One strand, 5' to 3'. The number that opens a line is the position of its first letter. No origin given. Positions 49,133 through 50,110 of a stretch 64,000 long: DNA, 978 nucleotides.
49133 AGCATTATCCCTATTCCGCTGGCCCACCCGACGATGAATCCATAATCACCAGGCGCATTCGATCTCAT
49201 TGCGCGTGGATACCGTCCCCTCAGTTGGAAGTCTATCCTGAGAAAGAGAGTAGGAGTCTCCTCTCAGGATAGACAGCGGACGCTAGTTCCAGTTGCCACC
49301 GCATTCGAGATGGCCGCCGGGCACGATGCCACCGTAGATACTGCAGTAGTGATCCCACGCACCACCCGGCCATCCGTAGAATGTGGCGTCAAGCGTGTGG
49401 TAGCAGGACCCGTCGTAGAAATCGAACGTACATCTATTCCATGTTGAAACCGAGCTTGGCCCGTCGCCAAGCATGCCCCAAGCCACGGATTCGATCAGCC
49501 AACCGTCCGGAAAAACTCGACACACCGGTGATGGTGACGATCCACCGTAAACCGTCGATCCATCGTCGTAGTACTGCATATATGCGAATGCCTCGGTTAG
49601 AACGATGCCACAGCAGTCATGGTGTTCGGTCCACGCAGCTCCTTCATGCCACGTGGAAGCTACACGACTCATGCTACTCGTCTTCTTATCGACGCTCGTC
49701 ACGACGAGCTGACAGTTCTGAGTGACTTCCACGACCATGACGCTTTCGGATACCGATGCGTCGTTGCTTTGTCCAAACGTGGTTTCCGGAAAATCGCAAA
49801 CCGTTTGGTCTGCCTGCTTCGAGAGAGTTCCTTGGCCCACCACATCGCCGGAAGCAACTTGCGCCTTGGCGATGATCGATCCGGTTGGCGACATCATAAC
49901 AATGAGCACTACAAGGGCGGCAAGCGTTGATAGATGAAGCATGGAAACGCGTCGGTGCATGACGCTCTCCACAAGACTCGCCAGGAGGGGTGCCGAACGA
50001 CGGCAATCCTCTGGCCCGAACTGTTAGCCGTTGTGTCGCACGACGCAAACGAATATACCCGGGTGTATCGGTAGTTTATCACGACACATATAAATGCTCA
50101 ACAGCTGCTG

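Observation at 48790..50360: A ~1.5-kb low-GC islet encodes a Cys-rich secreted protein and a small membrane protein separated by a hairpin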

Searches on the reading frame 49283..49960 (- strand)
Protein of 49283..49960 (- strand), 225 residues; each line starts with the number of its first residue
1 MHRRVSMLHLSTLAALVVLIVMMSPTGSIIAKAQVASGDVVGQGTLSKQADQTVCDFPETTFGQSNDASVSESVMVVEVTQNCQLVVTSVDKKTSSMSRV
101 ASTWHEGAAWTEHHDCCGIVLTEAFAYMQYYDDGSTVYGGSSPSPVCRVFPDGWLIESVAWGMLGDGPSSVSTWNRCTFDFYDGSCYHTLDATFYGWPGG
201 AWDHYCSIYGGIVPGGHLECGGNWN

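Call 4: search_protein_families(library=pfam, proteins=[window:49283-49960:-], max_evalue=0.1)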
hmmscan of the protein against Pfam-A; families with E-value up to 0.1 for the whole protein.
window:49283-49960:- (225 aa): 0 families

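Call 5: search_protein_families(library=ncbifam, proteins=[window:49283-49960:-], max_evalue=0.1)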
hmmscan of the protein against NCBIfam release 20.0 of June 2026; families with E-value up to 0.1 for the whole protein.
window:49283-49960:- (225 aa): 0 families

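Call 7: find_homologous_proteins(query=window:49283-49960:-, max_evalue=0.01)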
Query window:49283-49960:- (225 aa): 3 proteins with E <= 0.01 among 174 candidates.
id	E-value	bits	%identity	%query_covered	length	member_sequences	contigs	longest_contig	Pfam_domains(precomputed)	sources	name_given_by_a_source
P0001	7.2e-153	525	100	100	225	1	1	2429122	-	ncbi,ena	-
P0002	3.5e-98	346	64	100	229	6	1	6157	-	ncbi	-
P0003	2.5e-30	124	39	96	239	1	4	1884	-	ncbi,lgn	-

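Call 9: find_encoding_contigs(protein=P0002, flank=10000)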
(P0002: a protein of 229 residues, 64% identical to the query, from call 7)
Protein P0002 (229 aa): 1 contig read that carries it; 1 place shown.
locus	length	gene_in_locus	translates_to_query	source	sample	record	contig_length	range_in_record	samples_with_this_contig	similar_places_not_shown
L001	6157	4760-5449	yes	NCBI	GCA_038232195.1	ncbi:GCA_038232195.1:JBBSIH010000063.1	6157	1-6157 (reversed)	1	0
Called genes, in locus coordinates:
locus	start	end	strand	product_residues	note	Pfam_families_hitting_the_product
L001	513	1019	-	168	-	-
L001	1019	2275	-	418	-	PF00989:PAS (weak), PF08448:PAS_4, PF13426:PAS_9 (weak), PF00512:HisKA, PF02518:HATPase_c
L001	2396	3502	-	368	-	PF01883:FeS_assembly_P, PF10609:ParA, PF01656:CbiA, PF09140:MipZ (weak), PF13614:AAA_31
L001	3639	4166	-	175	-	-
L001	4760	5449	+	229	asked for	-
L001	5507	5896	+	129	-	-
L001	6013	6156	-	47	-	?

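Call 10: find_encoding_contigs(protein=P0003, flank=10000)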
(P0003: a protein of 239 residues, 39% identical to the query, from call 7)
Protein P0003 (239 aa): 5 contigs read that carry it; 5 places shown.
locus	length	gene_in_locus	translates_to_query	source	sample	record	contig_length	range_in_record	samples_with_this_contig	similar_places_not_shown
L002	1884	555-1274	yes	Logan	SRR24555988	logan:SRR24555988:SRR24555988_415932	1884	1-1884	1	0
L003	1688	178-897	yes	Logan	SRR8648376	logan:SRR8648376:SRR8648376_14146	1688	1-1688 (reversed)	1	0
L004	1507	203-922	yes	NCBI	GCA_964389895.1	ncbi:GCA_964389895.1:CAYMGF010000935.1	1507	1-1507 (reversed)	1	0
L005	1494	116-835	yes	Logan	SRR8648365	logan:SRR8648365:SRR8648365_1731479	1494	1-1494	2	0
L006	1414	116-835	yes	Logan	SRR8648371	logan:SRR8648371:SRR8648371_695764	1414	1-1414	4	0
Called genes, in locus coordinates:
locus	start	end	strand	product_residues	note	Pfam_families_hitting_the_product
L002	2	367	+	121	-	?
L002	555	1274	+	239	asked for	-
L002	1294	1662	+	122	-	-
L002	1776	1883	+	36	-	?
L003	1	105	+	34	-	?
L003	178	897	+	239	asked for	-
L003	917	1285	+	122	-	-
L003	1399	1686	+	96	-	?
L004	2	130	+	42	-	?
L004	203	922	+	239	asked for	-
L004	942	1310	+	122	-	-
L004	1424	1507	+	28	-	?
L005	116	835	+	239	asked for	-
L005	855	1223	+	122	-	-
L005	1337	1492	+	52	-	?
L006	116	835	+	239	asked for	-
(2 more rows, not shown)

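Call 11: find_encoding_contigs(protein=P0001, flank=10000)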
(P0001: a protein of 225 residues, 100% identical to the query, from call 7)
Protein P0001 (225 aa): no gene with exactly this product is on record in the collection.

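Call 17: search_protein_representatives(protein=window:49283-49960:-)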
Query: 225 residues. Proteins with E-value up to 0.001 (for the whole library): 42; up to 1e-10: 16; up to 1e-30: 4. The best 42 are listed.
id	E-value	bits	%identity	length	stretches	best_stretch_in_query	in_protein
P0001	2.3e-153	524.8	100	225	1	1-225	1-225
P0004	1.6e-50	188.2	49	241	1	31-223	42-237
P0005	1.2e-49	185.4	57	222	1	10-162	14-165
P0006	9.3e-37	143.2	41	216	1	25-223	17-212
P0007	8.3e-29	117.1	45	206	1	35-186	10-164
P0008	2.4e-26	109.1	40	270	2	99-221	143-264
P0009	4.3e-26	108.3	51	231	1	32-139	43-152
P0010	1.2e-25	106.8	37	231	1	24-221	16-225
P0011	2.7e-20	89.3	34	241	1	33-222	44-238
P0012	1.6e-18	83.5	40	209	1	99-221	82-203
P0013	1.0e-17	80.8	39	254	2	98-205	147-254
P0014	3.9e-16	75.7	35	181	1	53-221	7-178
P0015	1.5e-15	73.7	46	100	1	128-224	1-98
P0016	9.9e-14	67.8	35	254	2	106-223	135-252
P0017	1.1e-11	61.1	34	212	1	54-224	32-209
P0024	9.9e-09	51.4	34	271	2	102-222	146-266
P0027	1.2e-07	47.8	35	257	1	33-186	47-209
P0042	5.3e-04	35.9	28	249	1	51-222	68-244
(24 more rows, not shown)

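Call 18: find_related_loci(query=A2, collection=genome_contigs, flank=10000)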
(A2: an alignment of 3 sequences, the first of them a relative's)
Query A2 (225 aa) in genome_contigs; peptide patterns used: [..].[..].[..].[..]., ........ (x = any residue, [..] = any of these).
22 stretches matched a pattern, but none encodes a relative of the query by tblastn (E <= 1e-3).
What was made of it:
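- Tried and rejected: A genome_contigs scan with the family alignment found nothing (call 18).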

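Call 21: find_homologous_proteins(query=A3, max_evalue=0.001)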
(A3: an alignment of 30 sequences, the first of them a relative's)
Query A3 (30 sequences) (225 aa, profile of the alignment): 6 proteins with E <= 0.001 among 4085 candidates.
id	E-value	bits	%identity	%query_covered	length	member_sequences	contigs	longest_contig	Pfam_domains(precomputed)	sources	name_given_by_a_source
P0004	3.7e-84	300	46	97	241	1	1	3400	-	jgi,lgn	jgi:hypothetical protein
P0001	3.1e-77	277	100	100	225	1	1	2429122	-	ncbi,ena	-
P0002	5.9e-73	263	64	100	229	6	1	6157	-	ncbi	-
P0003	1.3e-63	232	39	96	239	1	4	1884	-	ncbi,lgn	-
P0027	7.2e-63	230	31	69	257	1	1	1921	-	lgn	-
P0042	1.3e-62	229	28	76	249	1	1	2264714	-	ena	-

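Call 23: find_encoding_contigs(protein=P0042, flank=10000)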
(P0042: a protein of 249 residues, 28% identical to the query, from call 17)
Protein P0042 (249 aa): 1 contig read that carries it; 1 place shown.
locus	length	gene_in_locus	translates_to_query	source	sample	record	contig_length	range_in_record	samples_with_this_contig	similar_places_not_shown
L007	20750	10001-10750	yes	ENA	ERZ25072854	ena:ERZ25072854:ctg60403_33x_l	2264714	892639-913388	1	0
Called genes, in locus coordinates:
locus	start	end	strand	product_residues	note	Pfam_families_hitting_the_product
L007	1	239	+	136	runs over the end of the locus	-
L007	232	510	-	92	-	-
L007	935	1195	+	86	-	-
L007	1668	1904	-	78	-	-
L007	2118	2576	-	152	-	PF20320:DUF6615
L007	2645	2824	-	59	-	-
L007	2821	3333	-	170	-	PF24838:8xMP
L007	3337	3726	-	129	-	PF08937:ThsB_TIR (weak)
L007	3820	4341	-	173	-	-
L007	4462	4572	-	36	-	-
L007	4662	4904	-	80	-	-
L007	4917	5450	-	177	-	-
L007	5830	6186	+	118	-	-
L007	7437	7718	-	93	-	-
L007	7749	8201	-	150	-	-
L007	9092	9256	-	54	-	-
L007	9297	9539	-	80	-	-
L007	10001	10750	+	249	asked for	-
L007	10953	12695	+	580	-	-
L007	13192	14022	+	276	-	PF00578:AhpC-TSA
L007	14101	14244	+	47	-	-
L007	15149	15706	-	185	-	-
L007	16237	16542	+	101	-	-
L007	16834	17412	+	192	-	-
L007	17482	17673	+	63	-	-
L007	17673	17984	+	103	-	-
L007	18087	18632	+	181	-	-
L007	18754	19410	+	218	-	-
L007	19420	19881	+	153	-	-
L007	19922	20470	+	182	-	-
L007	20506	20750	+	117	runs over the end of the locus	-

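Call 24: find_encoding_contigs(protein=P0004, flank=10000)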
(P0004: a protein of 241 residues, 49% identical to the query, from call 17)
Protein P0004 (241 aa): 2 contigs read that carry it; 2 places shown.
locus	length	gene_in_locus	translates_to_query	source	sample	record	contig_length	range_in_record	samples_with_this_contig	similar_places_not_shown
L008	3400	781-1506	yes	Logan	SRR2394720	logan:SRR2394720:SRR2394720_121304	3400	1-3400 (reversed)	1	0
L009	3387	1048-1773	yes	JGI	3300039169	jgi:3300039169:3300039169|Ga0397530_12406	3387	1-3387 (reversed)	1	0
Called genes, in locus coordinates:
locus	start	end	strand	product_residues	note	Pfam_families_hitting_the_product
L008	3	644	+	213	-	?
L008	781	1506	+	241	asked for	-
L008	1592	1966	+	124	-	-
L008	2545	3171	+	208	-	PF04542:Sigma70_r2, PF08281:Sigma70_r4_2, PF04545:Sigma70_r4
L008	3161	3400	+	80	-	?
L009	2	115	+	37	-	?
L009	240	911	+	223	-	PF00196:GerE (faint)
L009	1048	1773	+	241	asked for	-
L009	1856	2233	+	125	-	-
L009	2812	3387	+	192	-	?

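Call 25: find_encoding_contigs(protein=P0027, flank=10000)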
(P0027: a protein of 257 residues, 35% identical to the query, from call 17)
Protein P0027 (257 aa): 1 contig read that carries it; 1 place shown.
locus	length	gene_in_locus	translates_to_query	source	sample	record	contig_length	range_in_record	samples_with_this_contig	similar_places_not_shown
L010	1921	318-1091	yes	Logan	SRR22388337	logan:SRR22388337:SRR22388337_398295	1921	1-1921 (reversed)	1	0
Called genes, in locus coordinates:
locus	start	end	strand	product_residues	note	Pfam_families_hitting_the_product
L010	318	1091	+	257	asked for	-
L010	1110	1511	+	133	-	-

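Call 29: predict_structure(alignment_id=A3)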
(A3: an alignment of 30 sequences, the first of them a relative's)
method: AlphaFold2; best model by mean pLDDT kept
length: 225 residues; sequences in the alignment: 30
mean_pLDDT: 88.5   pTM: 0.80
mean pLDDT of the five models: 88.5, 88.4, 88.2, 87.5, 87.3
residues with pLDDT >= 90: 169; 70-90: 22; 50-70: 24; < 50: 10
segments of 3 or more residues with pLDDT < 50: 1-4, 7-9, 28-30
pLDDT, mean of each block of 10 residues (from residue 1): 48 54 51 82 95 95 96 98 98 86 93 96 98 96 92 94 96 98 90 97 98 96 94
secondary structure, 60 per line:
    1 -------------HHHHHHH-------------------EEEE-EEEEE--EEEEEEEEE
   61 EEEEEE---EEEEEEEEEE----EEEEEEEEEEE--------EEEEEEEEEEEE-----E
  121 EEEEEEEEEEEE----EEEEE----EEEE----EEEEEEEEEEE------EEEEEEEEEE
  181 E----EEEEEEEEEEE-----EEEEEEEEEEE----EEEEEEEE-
elements in order: H14-20 E40-43 E45-49 E52-66 E70-79 E84-94 E103-114 E120-132 E137-141 E146-149 E154-164 E171-181 E186-196 E202-212 E217-224
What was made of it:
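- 49283..49960 (-): Gene for the 225-aa secreted precursor (P0001). Signal peptide residues 1-33 (n-region HRR, hydrophobic core, AKA|Q cleavage site). The mature 192-aa protein is acidic and all-beta with 9 Cys. It has an N-terminal module (C55, C83), a variable linker around residues 95-102, and a C-terminal W/Y/G-rich module (C147, C177, C206, C220 conserved in its clade). Call 29: AF2 pLDDT 88.5, pTM 0.80, 14 sequential beta strands.
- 49862..49960 (-): Signal-peptide coding part of the precursor gene (codons 1-33). AF2 pLDDT is about 50 over residues 1-30, and beta structure starts at residue 40 (call 29).
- The model is a meander of 14 sequential long strands (call 29).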

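Call 32: fold_search(model_id=the predicted structure, library=pdb)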
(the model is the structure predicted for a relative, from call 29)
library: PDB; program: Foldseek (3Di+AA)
matches with E <= 10: 1162; with E <= 0.001: 0
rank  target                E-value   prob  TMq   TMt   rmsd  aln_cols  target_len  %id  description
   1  4k15_B                1.5e-03  1.00  0.27  0.41  11.2       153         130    9  2.75 Angstrom Crystal Structure of Hypothetical Protein lmo2686 from Listeria monocytogenes EGD-e (released 2013-04-17)
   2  4k15_C                2.7e-03  0.99  0.27  0.42  12.0       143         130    9  2.75 Angstrom Crystal Structure of Hypothetical Protein lmo2686 from Listeria monocytogenes EGD-e (released 2013-04-17)
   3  9pr8_C                1.2e-02  0.33  0.17  0.09  16.4       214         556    8  Crystal Structure of the Clostridiodes difficile CspC-CspA heterodimer. (released 2026-01-21)
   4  4k15_A                1.3e-02  0.97  0.27  0.39  10.5       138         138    9  2.75 Angstrom Crystal Structure of Hypothetical Protein lmo2686 from Listeria monocytogenes EGD-e (released 2013-04-17)
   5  5w5p                  1.7e-02  0.66  0.23  0.11  16.4       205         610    9  Crystal structure of Acinetobacter baumannii phage AM24 tailspike protein (released 2018-12-19)
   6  3bdr                  3.1e-02  0.51  0.17  0.24  15.8       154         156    8  Crystal structure of fatty acid-binding protein-like Ycf58 from Thermosynecoccus elongatus. Northeast Structural Genomic (released 2007-11-27)
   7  1ohf_B                3.6e-02  0.08  0.13  0.07  23.2       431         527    6  The refined structure of Nudaurelia capensis omega virus (released 2004-02-26)
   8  4pn0_C                3.9e-02  0.11  0.13  0.12  19.9       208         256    5  Structure of S. pombe Pct1 RNA triphosphatase (released 2014-11-12)
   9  7fe3_A                5.3e-02  0.12  0.18  0.08  19.0       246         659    8  Crystal structure of GH65 alpha-1,2-glucosidase from Flavobacterium johnsoniae (released 2021-11-10)
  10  5j0f_A                5.9e-02  0.44  0.20  0.31  11.3       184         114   11  Monomeric Human Cu,Zn Superoxide dismutase, loops IV and VII deleted, apo form, circular permutant P4/5 (released 2017-02-01)
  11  4pn0_A                5.9e-02  0.08  0.13  0.11  18.9       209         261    7  Structure of S. pombe Pct1 RNA triphosphatase (released 2014-11-12)
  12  2g3o_B                6.2e-02  0.12  0.15  0.16  16.7       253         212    9  The 2.1A crystal structure of copGFP (released 2006-08-15)
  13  8orn_A                6.8e-02  0.08  0.09  0.10  16.9       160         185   12  Crystal structure of Xanthomonas campestris pv. campestris LolA-LolB complex (released 2023-07-05)
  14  2g3o_A                7.1e-02  0.14  0.16  0.17  16.6       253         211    8  The 2.1A crystal structure of copGFP (released 2006-08-15)
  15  2ifw_A                7.5e-02  0.18  0.17  0.17  14.8       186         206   11  Crystal structure of scytalido-glutamic peptidase with a transition state analog inhibitor (released 2006-10-03)
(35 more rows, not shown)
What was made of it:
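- On Calycin-like up-and-down beta barrels (lipocalin, FABP, YceI, avidin): In Foldseek against PDB, all barrel hits have TM <= 0.27 (call 32).
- On Zea / Lmo2686-like secreted proteins: Foldseek E = 1.5e-3 but TM 0.27/0.41, rmsd 11 A and 9% identity (call 32).
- Closest known: Zea. Same: It is the best Foldseek hit (E = 1.5e-3, probability 1.0; call 32).
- Closest known: Secreted beta-barrel plus small membrane protein pairs such as YceI with cytochrome b561. Different: Barrel-type fold hits are all weak (call 32).
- The weak Foldseek hits are dominated by up-and-down barrels (GFP-like, lipocalin, LolA, FABP-like Ycf58, CpeS lyase, porins; call 32). All fold matches are poor (TM below 0.3; best 0.41 normalised to the small target; call 32).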

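Call 36: search_solved_structures(query=A3, max_evalue=10, show_alignments=2)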
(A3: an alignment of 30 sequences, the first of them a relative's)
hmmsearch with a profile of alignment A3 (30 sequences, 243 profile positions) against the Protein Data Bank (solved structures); distinct sequences matched with E-value up to 10: 1.
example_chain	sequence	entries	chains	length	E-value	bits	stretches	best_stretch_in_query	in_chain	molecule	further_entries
3p3y_A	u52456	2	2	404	1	11.6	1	193-239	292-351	Neurofascin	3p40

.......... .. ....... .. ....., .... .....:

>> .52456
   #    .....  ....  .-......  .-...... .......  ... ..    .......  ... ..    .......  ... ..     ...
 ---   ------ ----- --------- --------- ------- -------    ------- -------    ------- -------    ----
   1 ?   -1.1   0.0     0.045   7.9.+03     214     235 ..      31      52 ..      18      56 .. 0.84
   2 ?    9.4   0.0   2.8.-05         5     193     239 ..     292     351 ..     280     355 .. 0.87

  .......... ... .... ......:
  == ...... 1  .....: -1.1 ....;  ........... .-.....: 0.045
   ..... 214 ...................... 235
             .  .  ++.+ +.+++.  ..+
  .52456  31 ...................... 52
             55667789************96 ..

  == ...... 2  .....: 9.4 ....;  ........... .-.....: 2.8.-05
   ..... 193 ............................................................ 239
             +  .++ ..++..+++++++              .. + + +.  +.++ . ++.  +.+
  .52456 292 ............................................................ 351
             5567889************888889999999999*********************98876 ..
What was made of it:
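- On Zea / Lmo2686-like secreted proteins: No sequence hit in the PDB profile search (call 36).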

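Call 37: fold_search(model_id=the predicted structure, library=viral)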
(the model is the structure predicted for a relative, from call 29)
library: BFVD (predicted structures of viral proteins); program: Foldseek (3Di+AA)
matches with E <= 10: 964; with E <= 0.001: 2
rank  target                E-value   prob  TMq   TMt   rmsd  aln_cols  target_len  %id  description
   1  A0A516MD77            7.5e-04  0.91  0.21  0.06  21.3       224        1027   10  (no name in the UniProt tables at hand)
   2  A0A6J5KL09            7.9e-04  0.60  0.17  0.06  17.6       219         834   10  Parallel beta-helix repeat [uncultured Caudovirales phage]
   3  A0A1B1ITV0            1.2e-03  0.51  0.15  0.11  18.1       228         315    9  (no name in the UniProt tables at hand)
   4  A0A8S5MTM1            1.2e-03  0.25  0.13  0.07  21.0       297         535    8  GDSL-like Lipase/Acylhydrolase family [Siphoviridae sp. ct0Xn2]
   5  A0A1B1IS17            1.4e-03  0.63  0.19  0.20  13.7       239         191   14  (no name in the UniProt tables at hand)
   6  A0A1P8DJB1            1.9e-03  0.28  0.14  0.12  17.8       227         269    8  (no name in the UniProt tables at hand)
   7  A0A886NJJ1            2.1e-03  0.72  0.19  0.22  19.3       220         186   12  (no name in the UniProt tables at hand)
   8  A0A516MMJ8            2.3e-03  0.80  0.23  0.27  14.9       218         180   11  (no name in the UniProt tables at hand)
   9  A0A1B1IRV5            2.3e-03  0.47  0.16  0.13  17.4       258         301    7  (no name in the UniProt tables at hand)
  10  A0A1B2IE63            2.3e-03  0.35  0.15  0.05  18.9       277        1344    8  Putative tail fiber protein [Erwinia phage vB_EamM_Kwan]
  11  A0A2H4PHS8            2.5e-03  0.16  0.12  0.07  23.1       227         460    9  (no name in the UniProt tables at hand)
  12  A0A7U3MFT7            3.0e-03  0.77  0.21  0.13  17.7       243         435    6  (no name in the UniProt tables at hand)
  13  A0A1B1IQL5            3.0e-03  0.44  0.18  0.18  16.6       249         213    7  (no name in the UniProt tables at hand)
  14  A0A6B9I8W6            3.3e-03  0.82  0.21  0.08  17.9       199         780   10  (no name in the UniProt tables at hand)
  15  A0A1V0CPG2            3.9e-03  0.41  0.15  0.05  19.3       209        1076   10  (no name in the UniProt tables at hand)
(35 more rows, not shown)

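Call 40: find_encoding_contigs(protein=P0045, flank=10000, max_places=5)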
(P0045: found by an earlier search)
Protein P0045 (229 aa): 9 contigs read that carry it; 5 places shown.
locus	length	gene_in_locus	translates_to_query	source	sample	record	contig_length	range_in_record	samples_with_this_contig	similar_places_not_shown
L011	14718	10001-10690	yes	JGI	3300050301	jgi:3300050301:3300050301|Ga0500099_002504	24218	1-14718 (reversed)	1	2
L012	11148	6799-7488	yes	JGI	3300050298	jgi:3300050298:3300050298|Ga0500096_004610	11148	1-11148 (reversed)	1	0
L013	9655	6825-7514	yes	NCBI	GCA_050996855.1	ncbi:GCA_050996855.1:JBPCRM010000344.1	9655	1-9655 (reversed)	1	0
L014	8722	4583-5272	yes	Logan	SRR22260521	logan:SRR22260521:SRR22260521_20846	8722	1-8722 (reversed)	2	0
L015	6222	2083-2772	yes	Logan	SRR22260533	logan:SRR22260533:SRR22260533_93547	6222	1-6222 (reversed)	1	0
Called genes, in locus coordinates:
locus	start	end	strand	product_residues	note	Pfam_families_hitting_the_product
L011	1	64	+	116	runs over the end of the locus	PF02452:PemK_toxin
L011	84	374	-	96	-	-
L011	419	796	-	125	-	-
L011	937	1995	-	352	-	PF01728:FtsJ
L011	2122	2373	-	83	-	-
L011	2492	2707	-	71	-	-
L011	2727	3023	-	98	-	PF12732:YtxH (weak)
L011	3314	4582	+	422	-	PF02636:Methyltransf_28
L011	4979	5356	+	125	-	-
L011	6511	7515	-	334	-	PF00989:PAS (weak), PF08448:PAS_4, PF00512:HisKA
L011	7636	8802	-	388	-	PF01883:FeS_assembly_P, PF00142:Fer4_NifH (faint), PF01656:CbiA, PF09140:MipZ (weak), PF10609:ParA, PF13614:AAA_31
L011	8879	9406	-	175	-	-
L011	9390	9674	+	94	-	-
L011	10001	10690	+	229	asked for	-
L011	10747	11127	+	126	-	-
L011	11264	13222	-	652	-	-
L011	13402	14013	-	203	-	-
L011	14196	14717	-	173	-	?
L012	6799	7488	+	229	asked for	-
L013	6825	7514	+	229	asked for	-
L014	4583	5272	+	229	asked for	-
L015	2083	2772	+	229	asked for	-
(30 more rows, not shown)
